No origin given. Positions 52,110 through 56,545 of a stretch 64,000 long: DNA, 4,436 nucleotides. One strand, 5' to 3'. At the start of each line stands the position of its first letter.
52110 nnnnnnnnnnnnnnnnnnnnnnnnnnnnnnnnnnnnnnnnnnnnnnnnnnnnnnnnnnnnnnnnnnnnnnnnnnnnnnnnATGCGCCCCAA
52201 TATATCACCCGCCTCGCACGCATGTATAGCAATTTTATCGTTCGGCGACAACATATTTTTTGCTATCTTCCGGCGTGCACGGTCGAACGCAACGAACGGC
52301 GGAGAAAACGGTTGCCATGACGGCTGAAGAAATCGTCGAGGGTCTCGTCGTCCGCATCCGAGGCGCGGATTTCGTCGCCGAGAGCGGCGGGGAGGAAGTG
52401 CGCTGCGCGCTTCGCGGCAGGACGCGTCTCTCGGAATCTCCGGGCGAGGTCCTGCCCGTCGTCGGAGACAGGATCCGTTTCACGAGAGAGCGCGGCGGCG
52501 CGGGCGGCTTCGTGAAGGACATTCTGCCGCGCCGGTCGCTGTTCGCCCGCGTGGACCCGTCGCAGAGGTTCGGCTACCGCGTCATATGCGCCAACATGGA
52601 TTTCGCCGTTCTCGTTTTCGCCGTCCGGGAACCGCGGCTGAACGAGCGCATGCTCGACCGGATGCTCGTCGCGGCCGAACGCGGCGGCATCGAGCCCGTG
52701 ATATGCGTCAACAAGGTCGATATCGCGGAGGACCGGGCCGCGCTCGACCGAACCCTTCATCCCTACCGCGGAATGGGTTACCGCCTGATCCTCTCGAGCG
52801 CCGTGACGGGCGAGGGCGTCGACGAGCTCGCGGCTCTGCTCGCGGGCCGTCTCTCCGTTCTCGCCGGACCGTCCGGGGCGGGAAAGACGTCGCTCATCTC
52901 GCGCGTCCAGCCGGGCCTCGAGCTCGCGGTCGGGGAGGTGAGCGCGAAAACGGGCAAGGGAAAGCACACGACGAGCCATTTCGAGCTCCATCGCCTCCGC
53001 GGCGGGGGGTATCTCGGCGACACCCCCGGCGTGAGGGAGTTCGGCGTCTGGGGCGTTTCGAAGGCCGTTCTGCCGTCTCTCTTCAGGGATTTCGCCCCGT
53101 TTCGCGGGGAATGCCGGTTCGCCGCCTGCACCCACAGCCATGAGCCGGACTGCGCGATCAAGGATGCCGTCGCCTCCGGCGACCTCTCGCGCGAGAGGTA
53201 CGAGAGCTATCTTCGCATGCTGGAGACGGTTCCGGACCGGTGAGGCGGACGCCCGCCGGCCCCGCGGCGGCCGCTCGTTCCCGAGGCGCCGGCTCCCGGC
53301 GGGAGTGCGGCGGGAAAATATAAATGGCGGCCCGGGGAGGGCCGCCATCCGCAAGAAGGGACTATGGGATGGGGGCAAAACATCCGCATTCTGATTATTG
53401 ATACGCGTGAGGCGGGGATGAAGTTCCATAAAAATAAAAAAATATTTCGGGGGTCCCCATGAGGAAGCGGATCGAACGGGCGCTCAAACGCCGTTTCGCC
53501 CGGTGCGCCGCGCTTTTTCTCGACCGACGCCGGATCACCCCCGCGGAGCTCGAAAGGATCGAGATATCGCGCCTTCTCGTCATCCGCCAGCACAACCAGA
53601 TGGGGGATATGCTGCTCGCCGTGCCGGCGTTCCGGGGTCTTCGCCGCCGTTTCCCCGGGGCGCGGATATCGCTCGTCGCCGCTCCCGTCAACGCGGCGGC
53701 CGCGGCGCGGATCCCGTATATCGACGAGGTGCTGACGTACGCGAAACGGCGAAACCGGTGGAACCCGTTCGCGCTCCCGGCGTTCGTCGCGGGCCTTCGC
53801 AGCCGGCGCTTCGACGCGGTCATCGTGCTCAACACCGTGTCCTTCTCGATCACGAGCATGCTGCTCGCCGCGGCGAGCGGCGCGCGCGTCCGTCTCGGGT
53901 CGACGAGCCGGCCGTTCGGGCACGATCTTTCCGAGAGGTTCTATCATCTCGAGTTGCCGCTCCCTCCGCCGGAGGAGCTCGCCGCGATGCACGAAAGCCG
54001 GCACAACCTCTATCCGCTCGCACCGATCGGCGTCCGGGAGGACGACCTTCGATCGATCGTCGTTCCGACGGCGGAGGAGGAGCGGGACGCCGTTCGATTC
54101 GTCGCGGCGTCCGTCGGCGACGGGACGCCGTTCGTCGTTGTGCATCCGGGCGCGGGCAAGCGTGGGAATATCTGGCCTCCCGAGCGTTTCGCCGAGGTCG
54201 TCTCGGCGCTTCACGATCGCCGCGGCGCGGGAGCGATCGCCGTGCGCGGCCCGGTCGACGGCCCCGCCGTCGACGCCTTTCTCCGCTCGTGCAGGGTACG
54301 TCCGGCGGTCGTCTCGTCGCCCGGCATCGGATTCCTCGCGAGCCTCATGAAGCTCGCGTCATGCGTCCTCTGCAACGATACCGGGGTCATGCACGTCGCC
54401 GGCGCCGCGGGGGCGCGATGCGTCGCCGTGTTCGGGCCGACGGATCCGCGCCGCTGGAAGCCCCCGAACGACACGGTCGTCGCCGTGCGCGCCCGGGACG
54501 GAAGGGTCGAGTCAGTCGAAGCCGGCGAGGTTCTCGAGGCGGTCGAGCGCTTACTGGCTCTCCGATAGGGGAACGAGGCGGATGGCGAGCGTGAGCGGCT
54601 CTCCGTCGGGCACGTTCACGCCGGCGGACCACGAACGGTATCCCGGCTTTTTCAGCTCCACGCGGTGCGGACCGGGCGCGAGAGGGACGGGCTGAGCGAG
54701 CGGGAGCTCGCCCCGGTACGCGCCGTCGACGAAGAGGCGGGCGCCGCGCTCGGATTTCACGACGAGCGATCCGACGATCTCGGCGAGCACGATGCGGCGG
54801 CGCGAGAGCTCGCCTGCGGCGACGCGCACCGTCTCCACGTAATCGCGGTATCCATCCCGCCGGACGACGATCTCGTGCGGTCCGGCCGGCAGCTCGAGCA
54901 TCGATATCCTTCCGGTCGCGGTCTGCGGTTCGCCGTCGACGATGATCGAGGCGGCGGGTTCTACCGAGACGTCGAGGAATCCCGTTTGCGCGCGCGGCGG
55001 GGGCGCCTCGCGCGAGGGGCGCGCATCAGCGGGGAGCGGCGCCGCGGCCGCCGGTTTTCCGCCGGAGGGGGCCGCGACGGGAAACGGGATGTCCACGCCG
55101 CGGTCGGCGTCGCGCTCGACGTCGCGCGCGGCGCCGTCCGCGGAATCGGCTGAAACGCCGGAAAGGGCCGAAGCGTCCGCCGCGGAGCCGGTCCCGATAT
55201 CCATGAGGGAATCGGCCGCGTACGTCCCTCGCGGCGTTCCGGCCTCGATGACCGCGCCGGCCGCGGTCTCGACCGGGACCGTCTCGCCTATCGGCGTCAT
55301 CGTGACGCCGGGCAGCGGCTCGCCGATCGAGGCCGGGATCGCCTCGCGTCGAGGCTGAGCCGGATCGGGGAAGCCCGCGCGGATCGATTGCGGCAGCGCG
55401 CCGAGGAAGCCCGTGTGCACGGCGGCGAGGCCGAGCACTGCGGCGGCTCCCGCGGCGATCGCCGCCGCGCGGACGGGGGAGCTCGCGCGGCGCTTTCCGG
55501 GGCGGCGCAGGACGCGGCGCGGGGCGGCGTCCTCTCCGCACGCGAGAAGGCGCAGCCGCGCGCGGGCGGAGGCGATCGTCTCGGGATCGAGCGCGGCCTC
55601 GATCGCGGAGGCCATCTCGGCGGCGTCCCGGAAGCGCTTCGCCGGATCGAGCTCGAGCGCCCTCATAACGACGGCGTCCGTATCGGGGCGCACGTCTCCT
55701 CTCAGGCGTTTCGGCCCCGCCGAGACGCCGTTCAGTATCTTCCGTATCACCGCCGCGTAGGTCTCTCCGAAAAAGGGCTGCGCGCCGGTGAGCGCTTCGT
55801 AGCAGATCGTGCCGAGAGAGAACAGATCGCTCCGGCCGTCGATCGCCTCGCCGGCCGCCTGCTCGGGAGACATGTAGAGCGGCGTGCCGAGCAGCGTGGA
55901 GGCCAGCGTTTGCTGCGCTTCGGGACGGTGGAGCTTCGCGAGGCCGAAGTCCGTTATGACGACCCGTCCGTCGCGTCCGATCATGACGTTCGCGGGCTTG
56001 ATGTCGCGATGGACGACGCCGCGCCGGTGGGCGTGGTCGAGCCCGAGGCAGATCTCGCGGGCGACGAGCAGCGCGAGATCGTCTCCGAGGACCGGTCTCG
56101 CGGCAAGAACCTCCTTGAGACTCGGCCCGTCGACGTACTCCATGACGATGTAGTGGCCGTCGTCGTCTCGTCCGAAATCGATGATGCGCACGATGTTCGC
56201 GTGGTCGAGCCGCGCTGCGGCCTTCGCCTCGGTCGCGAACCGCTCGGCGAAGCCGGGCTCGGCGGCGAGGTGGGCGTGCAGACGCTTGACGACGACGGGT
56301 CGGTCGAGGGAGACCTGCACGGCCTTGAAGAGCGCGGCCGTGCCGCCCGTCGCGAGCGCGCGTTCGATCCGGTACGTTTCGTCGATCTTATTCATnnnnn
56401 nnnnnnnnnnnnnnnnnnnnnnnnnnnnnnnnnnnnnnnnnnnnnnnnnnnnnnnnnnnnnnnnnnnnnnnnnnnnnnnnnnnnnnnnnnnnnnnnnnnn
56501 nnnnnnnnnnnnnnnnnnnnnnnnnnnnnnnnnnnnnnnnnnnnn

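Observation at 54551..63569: Five-gene Ser/Thr signalling operon: giant TPR protein - Cys/coiled-coil/TPR protein - double-FHA protein - metallophosphatase - PEGA-domain kinase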

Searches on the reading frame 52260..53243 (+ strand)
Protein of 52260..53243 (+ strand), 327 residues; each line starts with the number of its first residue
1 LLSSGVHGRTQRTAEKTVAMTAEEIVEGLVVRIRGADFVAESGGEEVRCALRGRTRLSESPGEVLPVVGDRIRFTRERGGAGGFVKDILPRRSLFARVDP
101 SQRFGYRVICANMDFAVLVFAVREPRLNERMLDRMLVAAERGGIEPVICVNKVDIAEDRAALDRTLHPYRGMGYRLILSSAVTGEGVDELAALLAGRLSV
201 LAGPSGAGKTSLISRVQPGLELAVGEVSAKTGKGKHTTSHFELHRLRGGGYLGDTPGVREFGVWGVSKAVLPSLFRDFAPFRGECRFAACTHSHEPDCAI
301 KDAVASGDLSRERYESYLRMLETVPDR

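Call 9: search_protein_families(library=pfam, proteins=[window:52260-53243:+], max_evalue=0.001)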
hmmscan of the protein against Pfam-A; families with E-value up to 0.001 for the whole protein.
window:52260-53243:+ (327 aa): 3 families
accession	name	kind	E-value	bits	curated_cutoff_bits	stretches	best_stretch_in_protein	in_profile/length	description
PF03193.22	RsgA_GTPase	-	1.5e-52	178.4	30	1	88-264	1-174/174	RsgA GTPase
PF00009.33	GTP_EFTU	-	0.00016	21.7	26.5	0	111-194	91-182/188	Elongation factor Tu GTP binding domain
PF16745.11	RsgA_N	-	0.00052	20.2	27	1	27-82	1-52/54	RsgA N-terminal domain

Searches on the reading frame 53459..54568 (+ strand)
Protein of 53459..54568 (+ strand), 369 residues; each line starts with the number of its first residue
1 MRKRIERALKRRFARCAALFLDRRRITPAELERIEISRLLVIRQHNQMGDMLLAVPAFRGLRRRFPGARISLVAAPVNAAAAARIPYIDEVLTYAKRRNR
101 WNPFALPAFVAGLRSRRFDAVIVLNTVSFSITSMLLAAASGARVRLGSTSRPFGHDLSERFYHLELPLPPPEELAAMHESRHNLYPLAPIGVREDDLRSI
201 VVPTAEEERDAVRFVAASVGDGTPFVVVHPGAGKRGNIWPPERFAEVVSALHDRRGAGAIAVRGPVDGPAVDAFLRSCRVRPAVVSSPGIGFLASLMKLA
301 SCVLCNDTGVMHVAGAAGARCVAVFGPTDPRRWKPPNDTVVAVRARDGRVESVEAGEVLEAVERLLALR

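Call 9: search_protein_families(library=pfam, proteins=[window:53459-54568:+], max_evalue=0.001)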
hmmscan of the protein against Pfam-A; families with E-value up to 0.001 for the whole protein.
window:53459-54568:+ (369 aa): 1 family
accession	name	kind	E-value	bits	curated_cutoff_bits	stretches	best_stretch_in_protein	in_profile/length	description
PF01075.23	Glyco_transf_9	-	1.6e-21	77.2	22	1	111-355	6-239/247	Glycosyltransferase family 9 (heptosyltransferase)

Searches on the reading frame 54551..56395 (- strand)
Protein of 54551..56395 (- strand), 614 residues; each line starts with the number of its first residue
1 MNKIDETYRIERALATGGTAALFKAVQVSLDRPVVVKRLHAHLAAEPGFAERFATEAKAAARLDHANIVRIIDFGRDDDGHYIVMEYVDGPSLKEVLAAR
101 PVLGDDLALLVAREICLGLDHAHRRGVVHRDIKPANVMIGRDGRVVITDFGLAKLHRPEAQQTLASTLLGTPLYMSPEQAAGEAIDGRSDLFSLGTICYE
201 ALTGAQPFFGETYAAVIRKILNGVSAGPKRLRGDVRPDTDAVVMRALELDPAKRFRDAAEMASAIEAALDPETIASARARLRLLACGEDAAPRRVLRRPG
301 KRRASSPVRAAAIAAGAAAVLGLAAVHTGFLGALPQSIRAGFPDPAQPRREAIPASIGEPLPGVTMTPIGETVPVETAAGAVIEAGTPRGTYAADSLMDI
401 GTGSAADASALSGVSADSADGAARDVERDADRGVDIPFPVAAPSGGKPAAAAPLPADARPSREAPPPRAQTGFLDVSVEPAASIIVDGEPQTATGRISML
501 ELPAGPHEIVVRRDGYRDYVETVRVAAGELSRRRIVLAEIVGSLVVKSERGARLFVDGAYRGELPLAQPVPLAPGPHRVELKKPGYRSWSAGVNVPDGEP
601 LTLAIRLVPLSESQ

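Call 5: search_protein_families(library=pfam, proteins=[window:54551-56395:-], max_evalue=0.01)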
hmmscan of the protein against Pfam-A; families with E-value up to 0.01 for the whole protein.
window:54551-56395:- (614 aa): 7 families
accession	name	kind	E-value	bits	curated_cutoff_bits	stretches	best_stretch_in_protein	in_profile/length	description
PF00069.31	Pkinase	-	1.3e-45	156.3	31.7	1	8-255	1-252/263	Protein kinase domain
PF07714.23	PK_Tyr_Ser-Thr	-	6.3e-31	108.1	23.1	1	13-224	6-221/258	Protein tyrosine and serine/threonine kinase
PF08308.17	PEGA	-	1.1e-16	60.9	20.8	2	542-609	2-69/71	PEGA domain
PF03109.22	ABC1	-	4e-09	36.4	22.9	1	82-169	144-230/244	ABC1 atypical kinase-like domain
PF13620.12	CarboxypepD_reg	-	1.1e-08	35.8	32.3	1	492-537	35-81/82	Carboxypeptidase regulatory-like domain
PF01636.29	APH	-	3.8e-05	24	23.2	1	122-155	165-199/239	Phosphotransferase enzyme family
PF01163.29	RIO1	-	0.0086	16.1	22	0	80-164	80-163/187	RIO domain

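Call 6: search_protein_families(library=ncbifam, proteins=[window:54551-56395:-], max_evalue=0.01)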
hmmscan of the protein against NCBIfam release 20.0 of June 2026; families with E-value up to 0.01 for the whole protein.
window:54551-56395:- (614 aa): 24 families
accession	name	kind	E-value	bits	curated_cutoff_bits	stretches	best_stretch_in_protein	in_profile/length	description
NF033483.0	PknB_PASTA_kin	equivalog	2.6e-90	304.1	450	1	4-279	5-279/563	Stk1 family PASTA domain-containing Ser/Thr kinase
NF052427.1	StpK7MSMEG_1200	equivalog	1.1e-49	169.4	900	1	7-320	8-313/601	serine/threonine protein kinase StpK7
NF047741.1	antiphage_MADS6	equivalog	2e-47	162.1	460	2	106-279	299-471/612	methylation-associated defense system protein kinase MAD6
TIGR03903.1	TOMM_kin_cyc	equivalog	3e-37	128.1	705.75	1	34-263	6-242/1267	TOMM system kinase/cyclase fusion protein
NF009651.0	PRK13184.1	equivalog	5.7e-36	123.9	839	1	7-271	3-293/932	serine/threonine-protein kinase PknD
NF038150.1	lanthi_synth_IV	equivalog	2.2e-30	105.7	650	1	4-322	187-521/851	class IV lanthionine synthetase LanL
NF053615.1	SerThrKinAfsKStmc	equivalog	2.2e-22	79.6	1300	1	14-379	21-374/809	protein serine/threonine kinase AfsK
NF033442.0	BREX_PglW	equivalog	3e-21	74.9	990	2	3-156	509-663/1391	BREX system serine/threonine kinase PglW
NF038151.1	lanthi_synth_III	equivalog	1.2e-19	70.2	575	1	7-209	221-430/833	class III lanthionine synthetase LanKC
NF011463.0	PRK14879.1-4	equivalog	8.8e-13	48.2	188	1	50-161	62-168/237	Kae1-associated kinase Bud32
TIGR03724.2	arch_bud32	equivalog_domain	2.1e-11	43.7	125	1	51-161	38-139/193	KEOPS complex kinase/ATPase Bud32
NF011464.0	PRK14879.1-7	equivalog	8.7e-11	42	246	1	65-157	65-153/221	Kae1-associated kinase Bud32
NF043056.1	T4SS_LegK1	equivalog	2.7e-09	36.1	550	1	76-197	149-279/516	Dot/Icm T4SS effector kinase LegK1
TIGR01982.1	UbiB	equivalog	4.4e-08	32.1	487.55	1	82-170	233-320/436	2-polyprenylphenol 6-hydroxylase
NF007174.0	PRK09605.1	equivalog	7.5e-08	31.3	447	1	50-157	380-477/535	bifunctional N(6)-L-threonylcarbamoyladenine synthase/serine/threonine protein kinase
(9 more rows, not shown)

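Call 87: search_protein_families(library=padloc, proteins=[window:54551-56395:-], max_evalue=0.00001)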
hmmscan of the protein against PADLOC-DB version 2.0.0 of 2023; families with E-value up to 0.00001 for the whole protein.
window:54551-56395:- (614 aa): 34 families (the best 25 are shown)
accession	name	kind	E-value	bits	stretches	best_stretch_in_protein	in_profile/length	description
PDLC04061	PD-T4-6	-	1.6e-91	306.4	1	5-274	15-289/510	-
PDLC04042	PD-T4-6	-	7.3e-84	279.9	1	3-272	6-276/292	-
PDLC04060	PD-T4-6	-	2.5e-79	265.5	1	5-270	7-271/486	-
PDLC04053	PD-T4-6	-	3.9e-77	257.8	1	5-279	8-282/311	-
PDLC04054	PD-T4-6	-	1.1e-74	250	1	4-273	8-278/347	-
PDLC04040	PD-T4-6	-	7.5e-72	240.8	1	14-273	2-270/547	-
PDLC04043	PD-T4-6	-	1.1e-71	240.2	1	7-388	16-382/452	-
PDLC04052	PD-T4-6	-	2.3e-70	236.2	1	4-385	7-396/496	-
PDLC04057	PD-T4-6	-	7.6e-69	230.8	1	4-275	6-277/443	-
PDLC04039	PD-T4-6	-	1e-64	217.3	1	6-430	14-440/458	-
PDLC04138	mad6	-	2.1e-63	213.3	1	3-271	48-316/659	mads_6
PDLC04047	PD-T4-6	-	3.5e-61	205.1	1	4-278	8-282/327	-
PDLC04064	PD-T4-6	-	1.3e-60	203.3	1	7-279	21-291/369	-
PDLC04048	PD-T4-6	-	1.1e-59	200.7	1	4-270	8-274/354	-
PDLC04041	PD-T4-6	-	3.1e-56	189.5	1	7-326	29-315/443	-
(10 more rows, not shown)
